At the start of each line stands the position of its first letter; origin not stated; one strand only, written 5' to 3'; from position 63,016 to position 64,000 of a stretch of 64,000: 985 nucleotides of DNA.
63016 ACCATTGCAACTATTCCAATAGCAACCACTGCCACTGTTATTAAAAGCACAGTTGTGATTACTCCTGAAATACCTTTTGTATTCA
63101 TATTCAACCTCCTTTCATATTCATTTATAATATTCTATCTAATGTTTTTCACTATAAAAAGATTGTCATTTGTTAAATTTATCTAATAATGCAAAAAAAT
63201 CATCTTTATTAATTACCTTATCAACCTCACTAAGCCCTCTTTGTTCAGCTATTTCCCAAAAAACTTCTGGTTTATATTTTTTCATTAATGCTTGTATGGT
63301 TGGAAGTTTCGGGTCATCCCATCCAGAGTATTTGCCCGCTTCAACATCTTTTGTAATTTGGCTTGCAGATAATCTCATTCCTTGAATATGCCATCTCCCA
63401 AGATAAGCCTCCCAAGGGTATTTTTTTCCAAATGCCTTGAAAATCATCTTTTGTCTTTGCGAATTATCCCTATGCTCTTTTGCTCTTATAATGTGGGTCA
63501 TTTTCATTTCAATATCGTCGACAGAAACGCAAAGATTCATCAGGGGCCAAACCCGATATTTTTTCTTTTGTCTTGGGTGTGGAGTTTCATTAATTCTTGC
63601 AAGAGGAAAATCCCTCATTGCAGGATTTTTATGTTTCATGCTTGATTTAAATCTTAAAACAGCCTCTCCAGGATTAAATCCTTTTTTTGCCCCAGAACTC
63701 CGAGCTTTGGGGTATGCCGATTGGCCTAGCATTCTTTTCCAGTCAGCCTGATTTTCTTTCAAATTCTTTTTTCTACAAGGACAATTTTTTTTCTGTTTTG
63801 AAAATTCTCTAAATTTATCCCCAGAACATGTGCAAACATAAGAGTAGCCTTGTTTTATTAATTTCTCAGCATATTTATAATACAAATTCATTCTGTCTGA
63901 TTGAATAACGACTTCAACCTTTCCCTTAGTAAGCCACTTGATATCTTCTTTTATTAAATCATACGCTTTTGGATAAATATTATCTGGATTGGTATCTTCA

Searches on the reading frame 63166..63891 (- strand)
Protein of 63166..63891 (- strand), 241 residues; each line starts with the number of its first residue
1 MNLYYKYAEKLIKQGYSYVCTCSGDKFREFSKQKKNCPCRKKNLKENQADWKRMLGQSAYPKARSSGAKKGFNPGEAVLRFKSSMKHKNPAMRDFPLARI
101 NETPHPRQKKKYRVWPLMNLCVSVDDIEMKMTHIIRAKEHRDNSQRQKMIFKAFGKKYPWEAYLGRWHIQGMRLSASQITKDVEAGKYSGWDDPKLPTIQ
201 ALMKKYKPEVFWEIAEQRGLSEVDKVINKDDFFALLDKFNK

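Call 38: find_encoding_contigs(protein=window:63166-63891:-, flank=10000, max_places=3)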
Protein window:63166-63891:- (241 aa): no gene with exactly this product is on record in the collection.
